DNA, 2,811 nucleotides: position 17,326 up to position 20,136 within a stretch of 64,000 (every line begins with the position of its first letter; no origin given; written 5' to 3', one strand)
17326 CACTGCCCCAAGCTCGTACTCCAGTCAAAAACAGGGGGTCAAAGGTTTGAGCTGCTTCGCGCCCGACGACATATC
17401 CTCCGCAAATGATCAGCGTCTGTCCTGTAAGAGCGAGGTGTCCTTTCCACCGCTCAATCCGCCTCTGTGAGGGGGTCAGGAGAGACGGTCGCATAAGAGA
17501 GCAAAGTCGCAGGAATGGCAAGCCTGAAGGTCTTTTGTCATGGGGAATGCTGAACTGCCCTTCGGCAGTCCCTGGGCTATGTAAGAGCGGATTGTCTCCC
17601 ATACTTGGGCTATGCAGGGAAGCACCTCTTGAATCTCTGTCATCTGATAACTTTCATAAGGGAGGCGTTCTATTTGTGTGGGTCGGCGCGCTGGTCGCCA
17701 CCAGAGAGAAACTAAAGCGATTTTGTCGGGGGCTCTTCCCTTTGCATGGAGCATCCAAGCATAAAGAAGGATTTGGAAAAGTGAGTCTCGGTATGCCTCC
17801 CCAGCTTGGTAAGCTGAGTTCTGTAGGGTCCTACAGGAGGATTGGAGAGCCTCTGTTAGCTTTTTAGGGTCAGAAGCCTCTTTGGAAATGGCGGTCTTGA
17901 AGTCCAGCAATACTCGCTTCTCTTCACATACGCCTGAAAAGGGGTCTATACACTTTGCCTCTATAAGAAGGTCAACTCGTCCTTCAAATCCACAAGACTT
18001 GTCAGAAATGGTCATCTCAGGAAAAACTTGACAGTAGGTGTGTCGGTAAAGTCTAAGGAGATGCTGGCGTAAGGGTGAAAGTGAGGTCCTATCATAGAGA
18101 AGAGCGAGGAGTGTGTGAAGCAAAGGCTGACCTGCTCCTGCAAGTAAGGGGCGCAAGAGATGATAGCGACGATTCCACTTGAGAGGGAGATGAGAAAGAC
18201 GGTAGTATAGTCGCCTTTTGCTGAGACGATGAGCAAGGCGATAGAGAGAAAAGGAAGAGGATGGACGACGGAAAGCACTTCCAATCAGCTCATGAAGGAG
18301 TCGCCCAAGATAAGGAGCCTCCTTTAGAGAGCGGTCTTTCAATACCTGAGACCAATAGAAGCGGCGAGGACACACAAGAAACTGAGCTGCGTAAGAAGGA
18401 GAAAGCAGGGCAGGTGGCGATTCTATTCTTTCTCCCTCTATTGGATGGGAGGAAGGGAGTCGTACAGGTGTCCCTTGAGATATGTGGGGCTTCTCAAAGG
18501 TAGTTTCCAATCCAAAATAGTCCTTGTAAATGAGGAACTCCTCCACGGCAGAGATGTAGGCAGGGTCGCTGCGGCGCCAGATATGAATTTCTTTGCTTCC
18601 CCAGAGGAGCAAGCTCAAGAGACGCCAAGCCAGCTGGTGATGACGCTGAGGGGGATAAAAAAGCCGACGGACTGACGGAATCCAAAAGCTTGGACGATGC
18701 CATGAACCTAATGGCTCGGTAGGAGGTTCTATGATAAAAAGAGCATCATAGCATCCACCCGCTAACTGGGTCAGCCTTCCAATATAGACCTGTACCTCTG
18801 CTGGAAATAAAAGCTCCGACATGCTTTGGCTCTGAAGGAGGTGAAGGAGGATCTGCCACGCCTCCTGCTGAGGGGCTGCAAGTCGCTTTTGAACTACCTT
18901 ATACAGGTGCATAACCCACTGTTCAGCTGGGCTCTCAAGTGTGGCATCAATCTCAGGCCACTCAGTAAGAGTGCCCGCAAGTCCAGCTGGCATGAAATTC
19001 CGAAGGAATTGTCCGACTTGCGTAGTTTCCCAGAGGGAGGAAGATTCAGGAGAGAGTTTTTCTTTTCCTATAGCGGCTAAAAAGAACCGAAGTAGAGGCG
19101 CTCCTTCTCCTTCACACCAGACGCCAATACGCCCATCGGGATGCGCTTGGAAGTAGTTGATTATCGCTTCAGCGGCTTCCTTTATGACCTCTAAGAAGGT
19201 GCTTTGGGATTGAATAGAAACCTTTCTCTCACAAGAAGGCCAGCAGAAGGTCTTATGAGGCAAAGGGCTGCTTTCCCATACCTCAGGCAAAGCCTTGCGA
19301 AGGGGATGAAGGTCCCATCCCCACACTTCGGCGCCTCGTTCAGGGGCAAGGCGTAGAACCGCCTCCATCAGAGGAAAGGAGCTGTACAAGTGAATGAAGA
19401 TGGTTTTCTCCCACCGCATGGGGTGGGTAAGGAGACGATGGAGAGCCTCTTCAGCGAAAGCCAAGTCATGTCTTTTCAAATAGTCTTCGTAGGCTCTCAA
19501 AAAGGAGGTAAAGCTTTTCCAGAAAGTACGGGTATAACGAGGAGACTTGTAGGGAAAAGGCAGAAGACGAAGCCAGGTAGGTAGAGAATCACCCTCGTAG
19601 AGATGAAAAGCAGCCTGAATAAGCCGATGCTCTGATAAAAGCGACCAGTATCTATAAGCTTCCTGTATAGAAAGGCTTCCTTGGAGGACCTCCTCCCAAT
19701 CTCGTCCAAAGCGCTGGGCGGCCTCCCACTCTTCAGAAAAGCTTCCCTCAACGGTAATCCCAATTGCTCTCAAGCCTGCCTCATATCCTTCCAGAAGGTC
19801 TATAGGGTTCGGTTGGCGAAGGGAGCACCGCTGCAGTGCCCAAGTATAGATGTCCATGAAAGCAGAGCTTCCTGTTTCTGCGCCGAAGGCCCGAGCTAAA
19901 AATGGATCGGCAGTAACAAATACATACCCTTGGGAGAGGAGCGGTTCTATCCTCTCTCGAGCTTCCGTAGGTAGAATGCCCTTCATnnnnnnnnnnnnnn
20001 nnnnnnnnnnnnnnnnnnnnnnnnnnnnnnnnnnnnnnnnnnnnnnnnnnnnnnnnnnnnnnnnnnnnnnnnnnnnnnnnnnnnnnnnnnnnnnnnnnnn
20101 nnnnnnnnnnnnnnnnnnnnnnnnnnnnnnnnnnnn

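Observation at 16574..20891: Orphan AddB-like Fe-S nuclease translationally coupled to a membrane-anchored coiled-coil protein and a DMT transporter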

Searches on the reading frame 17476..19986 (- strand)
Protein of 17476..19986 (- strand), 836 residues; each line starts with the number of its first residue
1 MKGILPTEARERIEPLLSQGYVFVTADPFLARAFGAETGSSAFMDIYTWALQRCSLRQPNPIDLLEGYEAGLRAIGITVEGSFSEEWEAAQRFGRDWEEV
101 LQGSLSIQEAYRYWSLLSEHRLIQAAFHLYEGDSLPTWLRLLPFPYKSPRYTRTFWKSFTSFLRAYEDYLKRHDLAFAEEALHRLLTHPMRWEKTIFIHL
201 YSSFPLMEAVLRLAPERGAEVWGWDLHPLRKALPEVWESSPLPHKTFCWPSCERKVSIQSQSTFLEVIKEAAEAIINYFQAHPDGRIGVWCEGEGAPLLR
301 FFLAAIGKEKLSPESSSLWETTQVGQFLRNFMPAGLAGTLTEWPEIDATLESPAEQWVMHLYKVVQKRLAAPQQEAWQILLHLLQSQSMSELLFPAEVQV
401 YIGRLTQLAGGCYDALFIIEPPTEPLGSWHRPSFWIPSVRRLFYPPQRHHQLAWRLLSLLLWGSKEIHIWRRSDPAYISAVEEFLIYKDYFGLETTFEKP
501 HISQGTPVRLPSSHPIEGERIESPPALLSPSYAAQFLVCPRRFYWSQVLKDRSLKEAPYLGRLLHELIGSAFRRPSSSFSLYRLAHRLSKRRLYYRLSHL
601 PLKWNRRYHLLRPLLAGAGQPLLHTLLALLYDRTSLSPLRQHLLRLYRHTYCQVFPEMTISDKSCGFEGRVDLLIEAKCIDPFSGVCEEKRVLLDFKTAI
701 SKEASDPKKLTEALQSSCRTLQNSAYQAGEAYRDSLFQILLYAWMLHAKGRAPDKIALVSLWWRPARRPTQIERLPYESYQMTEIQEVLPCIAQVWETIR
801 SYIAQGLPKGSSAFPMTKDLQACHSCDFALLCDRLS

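Call 3: search_protein_families(library=pfam, proteins=[window:17476-19986:-], max_evalue=0.1)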
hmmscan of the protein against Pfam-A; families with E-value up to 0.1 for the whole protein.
window:17476-19986:- (836 aa): 3 families
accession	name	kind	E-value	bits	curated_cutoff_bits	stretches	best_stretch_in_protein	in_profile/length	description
PF12705.13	PDDEXK_1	-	1.2e-11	45.5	22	1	528-833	2-247/247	PD-(D/E)XK nuclease superfamily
PF08696.17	Dna2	-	0.032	14.4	22.4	1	521-576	49-105/204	DNA replication factor Dna2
PF23015.2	zf-WIZ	-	0.032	14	27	0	98-109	12-23/35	Zinc finger found in WIZ protein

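Call 4: search_protein_families(library=ncbifam, proteins=[window:17476-19986:-], max_evalue=0.1)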
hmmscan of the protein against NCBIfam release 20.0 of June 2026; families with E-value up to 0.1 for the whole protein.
window:17476-19986:- (836 aa): 1 family
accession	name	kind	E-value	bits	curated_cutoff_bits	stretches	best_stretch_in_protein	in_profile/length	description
TIGR00372.1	cas4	equivalog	0.011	15.6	65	0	529-566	2-40/180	CRISPR-associated protein Cas4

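Call 8: find_homologous_proteins(query=window:17476-19986:-)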
Query window:17476-19986:- (836 aa): 15 proteins with E <= 0.001 among 8000 candidates.
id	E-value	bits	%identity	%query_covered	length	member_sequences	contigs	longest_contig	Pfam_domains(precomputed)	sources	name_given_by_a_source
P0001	0.0e+0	1941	100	100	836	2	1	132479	PF12705.14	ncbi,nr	ncbi:MAG: PD-(D/E)XK nuclease family protein [Bacteroidia bacterium]|nr:PD-(D/E)XK nuclease family p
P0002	5.9e-232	790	47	100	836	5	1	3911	PF01930.24,PF12705.14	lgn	-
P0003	1.5e-230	786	45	100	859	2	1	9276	PF12705.14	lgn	-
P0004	2.8e-222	758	44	100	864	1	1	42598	PF12705.14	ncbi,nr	ncbi:MAG: PD-(D/E)XK nuclease family protein [Bacteroidia bacterium]|nr:PD-(D/E)XK nuclease family p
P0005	2.8e-220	752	44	100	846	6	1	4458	PF12705.14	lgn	-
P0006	4.2e-215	735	44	100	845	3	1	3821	PF12705.14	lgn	-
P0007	1.2e-201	690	42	100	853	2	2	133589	PF12705.14,PF08696.18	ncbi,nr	ncbi:MAG: PD-(D/E)XK nuclease family protein [Bacteroidia bacterium]|nr:PD-(D/E)XK nuclease family p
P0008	1.9e-183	630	40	100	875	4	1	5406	PF12705.14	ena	-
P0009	1.1e-179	618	39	100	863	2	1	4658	PF12705.14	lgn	-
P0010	1.3e-160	554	39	96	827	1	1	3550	PF12705.14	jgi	-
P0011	6.9e-153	529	38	100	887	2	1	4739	PF12705.14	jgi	-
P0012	8.6e-153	529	38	97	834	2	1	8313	PF12705.14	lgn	-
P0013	4.3e-148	513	38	100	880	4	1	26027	PF01930.24,PF12705.14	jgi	-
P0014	4.4e-92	328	39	59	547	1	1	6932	PF12705.14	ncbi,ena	-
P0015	3.0e-35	140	28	95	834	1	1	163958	PF12705.14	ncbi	-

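Call 10: find_encoding_contigs(protein=P0007, flank=10000, max_places=3)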
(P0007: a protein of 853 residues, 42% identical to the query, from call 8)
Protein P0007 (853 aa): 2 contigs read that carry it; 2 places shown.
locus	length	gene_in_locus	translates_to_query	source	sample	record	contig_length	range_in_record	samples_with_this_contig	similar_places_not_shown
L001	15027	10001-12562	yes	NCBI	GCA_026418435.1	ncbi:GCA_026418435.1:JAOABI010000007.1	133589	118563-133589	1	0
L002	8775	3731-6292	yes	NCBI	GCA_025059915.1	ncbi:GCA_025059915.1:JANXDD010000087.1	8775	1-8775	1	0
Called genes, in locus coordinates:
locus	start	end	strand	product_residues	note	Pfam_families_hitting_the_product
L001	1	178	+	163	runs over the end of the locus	PF25984:BSH_YknX (faint), PF00364:Biotin_lipoyl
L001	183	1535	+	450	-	PF00289:Biotin_carb_N, PF02222:ATP-grasp, PF02786:CPSase_L_D2, PF07478:Dala_Dala_lig_C, PF02785:Biotin_carb_C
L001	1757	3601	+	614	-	PF12439:GDE_N, PF06202:GDE_C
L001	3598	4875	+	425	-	PF08323:Glyco_transf_5, PF13579:Glyco_trans_4_4, PF13439:Glyco_transf_4, PF20706:GT4-conflict, PF00534:Glycos_transf_1, PF13692:Glyco_trans_1_4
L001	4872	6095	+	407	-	PF03065:Glyco_hydro_57, PF01522:Polysacc_deac_1 (weak)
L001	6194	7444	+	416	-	PF04389:Peptidase_M28, PF01546:Peptidase_M20 (faint)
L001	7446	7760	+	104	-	PF03992:ABM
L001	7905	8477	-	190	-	-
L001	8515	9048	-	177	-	PF02525:Flavodoxin_2, PF03358:FMN_red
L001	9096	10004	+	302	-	PF00261:Tropomyosin (weak), PF28532:DUF8428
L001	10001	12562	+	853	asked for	PF08696:Dna2 (weak), PF12705:PDDEXK_1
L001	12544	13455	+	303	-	PF00892:EamA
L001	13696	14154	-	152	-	PF06739:SBBP, PF18962:Por_Secre_tail (weak)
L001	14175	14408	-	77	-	-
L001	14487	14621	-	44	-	-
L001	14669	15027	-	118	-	PF06739:SBBP (weak)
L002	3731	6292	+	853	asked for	PF08696:Dna2 (weak), PF12705:PDDEXK_1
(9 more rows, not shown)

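Call 11: find_encoding_contigs(protein=P0004, flank=10000, max_places=3)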
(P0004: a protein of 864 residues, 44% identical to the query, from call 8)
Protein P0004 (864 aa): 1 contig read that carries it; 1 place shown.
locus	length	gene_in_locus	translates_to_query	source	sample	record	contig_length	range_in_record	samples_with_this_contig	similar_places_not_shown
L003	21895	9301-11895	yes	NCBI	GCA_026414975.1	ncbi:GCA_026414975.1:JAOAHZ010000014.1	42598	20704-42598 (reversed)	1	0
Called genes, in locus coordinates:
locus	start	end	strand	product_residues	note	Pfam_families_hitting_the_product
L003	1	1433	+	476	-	PF12770:CHAT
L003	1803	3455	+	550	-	-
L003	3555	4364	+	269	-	PF04389:Peptidase_M28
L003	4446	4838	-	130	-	-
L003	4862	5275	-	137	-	-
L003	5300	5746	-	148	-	-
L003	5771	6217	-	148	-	-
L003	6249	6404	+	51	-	-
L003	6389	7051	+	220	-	PF12770:CHAT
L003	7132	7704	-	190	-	-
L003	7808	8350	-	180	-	PF02525:Flavodoxin_2, PF03358:FMN_red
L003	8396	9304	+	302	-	PF28533:DUF8429 (faint), PF23649:FKBP15 (weak), PF04849:HAP1_N (weak), PF28532:DUF8428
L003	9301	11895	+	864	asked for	PF12705:PDDEXK_1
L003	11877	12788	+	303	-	PF00892:EamA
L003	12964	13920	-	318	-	PF00814:TsaD, PF22521:HypF_C_2 (weak)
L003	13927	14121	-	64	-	PF01165:Ribosomal_S21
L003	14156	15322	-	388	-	PF17785:PUA_3, PF10672:Methyltrans_SAM, PF02475:TRM5-TYW2_MTfase, PF03602:Cons_hypoth95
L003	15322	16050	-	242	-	PF04029:2-ph_phosp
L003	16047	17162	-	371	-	PF01571:GCV_T, PF08669:GCV_T_C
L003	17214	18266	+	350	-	PF00953:Glycos_transf_4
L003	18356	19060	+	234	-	-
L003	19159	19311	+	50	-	-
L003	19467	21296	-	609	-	PF19576:Acyltransf_2, PF13444:Acetyltransf_5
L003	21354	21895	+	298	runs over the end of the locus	-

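Call 14: search_solved_structures(query=A1, max_evalue=1, show_alignments=2)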
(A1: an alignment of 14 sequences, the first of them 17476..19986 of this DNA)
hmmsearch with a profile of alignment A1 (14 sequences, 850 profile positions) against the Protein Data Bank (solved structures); distinct sequences matched with E-value up to 1: 4.
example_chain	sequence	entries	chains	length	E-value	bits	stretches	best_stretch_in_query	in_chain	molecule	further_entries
4ic1_A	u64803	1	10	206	0.046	15.5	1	536-590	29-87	Uncharacterized protein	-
4qfk_H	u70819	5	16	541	0.19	13.4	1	20-103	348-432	ABC transporter periplasmic peptide-binding protein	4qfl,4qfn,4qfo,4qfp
4r5q_A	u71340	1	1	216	0.59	11.8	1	530-578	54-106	CRISPR-associated exonuclease, Cas4 family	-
6ppu_A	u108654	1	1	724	0.96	11.1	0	509-579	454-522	ATP-dependent DNA helicase (UvrD/REP)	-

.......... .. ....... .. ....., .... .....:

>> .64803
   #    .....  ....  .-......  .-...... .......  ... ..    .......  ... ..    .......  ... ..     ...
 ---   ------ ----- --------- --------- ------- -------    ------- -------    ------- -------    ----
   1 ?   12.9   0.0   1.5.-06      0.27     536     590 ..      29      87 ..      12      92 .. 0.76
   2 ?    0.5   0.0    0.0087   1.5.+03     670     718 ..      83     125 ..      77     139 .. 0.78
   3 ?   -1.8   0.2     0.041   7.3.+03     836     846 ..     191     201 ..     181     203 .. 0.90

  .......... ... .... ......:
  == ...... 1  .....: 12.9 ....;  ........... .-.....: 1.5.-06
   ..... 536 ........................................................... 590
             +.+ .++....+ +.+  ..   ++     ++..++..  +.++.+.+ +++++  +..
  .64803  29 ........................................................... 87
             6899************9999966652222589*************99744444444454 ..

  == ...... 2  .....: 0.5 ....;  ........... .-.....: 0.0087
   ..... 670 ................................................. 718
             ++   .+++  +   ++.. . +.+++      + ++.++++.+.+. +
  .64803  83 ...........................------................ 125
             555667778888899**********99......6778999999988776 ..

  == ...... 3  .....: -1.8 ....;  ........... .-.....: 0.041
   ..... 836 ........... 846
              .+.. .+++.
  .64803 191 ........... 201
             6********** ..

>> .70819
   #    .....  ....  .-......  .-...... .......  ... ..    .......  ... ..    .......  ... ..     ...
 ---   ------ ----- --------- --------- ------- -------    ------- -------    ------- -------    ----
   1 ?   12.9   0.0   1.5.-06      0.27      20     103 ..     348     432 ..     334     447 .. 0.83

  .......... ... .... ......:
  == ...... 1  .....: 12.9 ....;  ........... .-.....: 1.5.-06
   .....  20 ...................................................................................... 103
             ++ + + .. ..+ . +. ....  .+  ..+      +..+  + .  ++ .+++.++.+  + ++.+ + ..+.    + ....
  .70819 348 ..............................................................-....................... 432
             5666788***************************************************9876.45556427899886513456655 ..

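Call 15: find_encoding_contigs(protein=P0015, flank=10000, max_places=3)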
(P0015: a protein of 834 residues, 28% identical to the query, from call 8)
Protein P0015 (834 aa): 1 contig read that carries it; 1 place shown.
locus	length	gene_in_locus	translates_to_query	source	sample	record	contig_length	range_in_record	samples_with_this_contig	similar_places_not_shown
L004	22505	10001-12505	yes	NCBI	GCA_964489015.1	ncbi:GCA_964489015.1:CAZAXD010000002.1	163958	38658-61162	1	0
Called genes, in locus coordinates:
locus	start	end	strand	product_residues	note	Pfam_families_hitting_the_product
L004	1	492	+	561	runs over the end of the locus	PF00989:PAS, PF08448:PAS_4, PF13426:PAS_9, PF08447:PAS_3, PF00989:PAS (weak), PF08448:PAS_4, PF13426:PAS_9, PF07228:SpoIIE, +2 more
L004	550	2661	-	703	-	PF22745:Nlig-Ia, PF01653:DNA_ligase_aden, PF03120:OB_DNA_ligase, PF03119:DNA_ligase_ZBD (weak), PF12826:HHH_2, PF14520:HHH_5 (weak), PF00533:BRCT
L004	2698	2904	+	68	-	-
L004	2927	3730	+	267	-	PF00226:DnaJ, PF23211:LRR_LRWD1 (faint), PF13855:LRR_8, PF23598:LRR_14, PF12799:LRR_4 (weak), PF13855:LRR_8, PF23598:LRR_14 (weak), PF12799:LRR_4, +2 more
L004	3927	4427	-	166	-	PF00825:Ribonuclease_P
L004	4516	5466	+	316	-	PF01370:Epimerase, PF04321:RmlD_sub_bind (weak), PF16363:GDP_Man_Dehyd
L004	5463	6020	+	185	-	PF00908:dTDP_sugar_isom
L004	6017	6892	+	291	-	PF00483:NTP_transferase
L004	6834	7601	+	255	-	-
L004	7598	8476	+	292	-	PF13519:VWA_2 (weak)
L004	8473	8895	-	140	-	PF02566:OsmC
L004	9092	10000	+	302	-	PF28532:DUF8428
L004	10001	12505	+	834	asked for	PF12705:PDDEXK_1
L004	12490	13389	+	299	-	PF00892:EamA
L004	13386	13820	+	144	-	PF00383:dCMP_cyt_deam_1, PF14437:MafB19-deam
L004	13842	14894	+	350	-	PF18962:Por_Secre_tail (weak)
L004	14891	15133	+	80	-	PF11146:DUF2905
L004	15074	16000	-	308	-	-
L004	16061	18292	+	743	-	PF08267:Meth_synt_1, PF01717:Meth_synt_2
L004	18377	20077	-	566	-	-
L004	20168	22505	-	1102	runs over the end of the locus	PF07517:SecA_DEAD, PF01043:SecA_PP_bind, PF21090:P-loop_SecA, PF07516:SecA_SW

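Call 16: find_encoding_contigs(protein=P0013, flank=10000, max_places=3)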
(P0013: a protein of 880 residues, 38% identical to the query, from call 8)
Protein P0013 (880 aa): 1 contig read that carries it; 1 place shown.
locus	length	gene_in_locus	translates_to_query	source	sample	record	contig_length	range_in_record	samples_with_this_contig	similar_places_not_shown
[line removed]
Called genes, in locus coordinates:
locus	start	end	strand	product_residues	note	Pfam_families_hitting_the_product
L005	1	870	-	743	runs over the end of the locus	PF08267:Meth_synt_1, PF01717:Meth_synt_2, PF08267:Meth_synt_1 (weak)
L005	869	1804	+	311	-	-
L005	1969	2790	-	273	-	-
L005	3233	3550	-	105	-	PF00825:Ribonuclease_P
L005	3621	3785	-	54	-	PF00468:Ribosomal_L34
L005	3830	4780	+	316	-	PF01370:Epimerase, PF04321:RmlD_sub_bind (weak), PF16363:GDP_Man_Dehyd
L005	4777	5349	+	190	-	PF00908:dTDP_sugar_isom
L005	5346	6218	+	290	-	PF00483:NTP_transferase, PF12804:NTP_transf_3 (weak)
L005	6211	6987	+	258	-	-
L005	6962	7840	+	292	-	PF01882:DUF58 (faint), PF00092:VWA (weak), PF13519:VWA_2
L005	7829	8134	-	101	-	PF02566:OsmC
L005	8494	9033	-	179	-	PF02525:Flavodoxin_2, PF03358:FMN_red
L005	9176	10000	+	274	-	PF28532:DUF8428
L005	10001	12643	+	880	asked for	PF01930:Cas_Cas4 (faint), PF12705:PDDEXK_1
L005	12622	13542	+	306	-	PF00892:EamA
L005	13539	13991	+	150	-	PF00383:dCMP_cyt_deam_1, PF14437:MafB19-deam, PF14439:Bd3614-deam (weak)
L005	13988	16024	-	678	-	PF03190:Thioredox_DsbH, PF13899:Thioredoxin_7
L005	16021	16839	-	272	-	PF13482:RNase_H_2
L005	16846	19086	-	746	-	-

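Call 19: find_related_loci(query=A1, collection=genome_contigs, flank=10000)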
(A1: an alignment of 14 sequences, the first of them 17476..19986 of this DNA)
Query A1 (836 aa) in genome_contigs; peptide patterns used: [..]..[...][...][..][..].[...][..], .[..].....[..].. (x = any residue, [..] = any of these).
262 stretches matched a pattern; 9 encode a relative of the query (tblastn E <= 1e-3); 9 distinct loci.
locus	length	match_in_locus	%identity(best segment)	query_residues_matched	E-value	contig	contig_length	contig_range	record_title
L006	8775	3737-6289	42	2-836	0e+0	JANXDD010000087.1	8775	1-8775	MAG: Bacteroidia bacterium isolate SKYB95 NODE_87_length_8775_cov_4.535295, whole genome shotgun sequence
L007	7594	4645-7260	40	1-836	0e+0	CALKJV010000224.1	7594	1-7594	MAG: uncultured Bacteroidia bacterium isolate N1_Bin_METABAT__124_1 genome assembly, contig: c_000000219304, whole genom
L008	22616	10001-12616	37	1-835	0e+0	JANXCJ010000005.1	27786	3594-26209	MAG: Bacteroidia bacterium isolate SKYB7 NODE_5_length_27786_cov_3.598073, whole genome shotgun sequence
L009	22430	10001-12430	37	17-833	2e-151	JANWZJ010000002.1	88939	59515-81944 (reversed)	MAG: Bacteroidia bacterium isolate SKYG92 NODE_2_length_88939_cov_4.939029, whole genome shotgun sequence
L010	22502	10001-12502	43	18-833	0e+0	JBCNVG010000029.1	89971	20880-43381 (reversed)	MAG: Bacteroidia bacterium isolate DT_Bin_51 contig29, whole genome shotgun sequence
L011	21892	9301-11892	44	1-836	0e+0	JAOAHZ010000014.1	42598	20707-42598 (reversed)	MAG: Bacteroidia bacterium isolate SKW77 NODE_12_length_42598_cov_14.200160, whole genome shotgun sequence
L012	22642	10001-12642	40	1-835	3e-137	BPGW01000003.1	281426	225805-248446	MAG: Bacteroidia bacterium KatS3mg026 DNA, contig_17246, whole genome shotgun sequence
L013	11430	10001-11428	44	18-494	9e-118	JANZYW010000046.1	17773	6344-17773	MAG: Bacteroidia bacterium isolate SKW103 NODE_46_length_17773_cov_5.757007, whole genome shotgun sequence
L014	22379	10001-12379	28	45-835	4e-34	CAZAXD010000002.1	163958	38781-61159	MAG TPA_asm: uncultured Sphingobacterium sp. isolate binchicken_co30_158 genome assembly, contig: NODE_110_length_163958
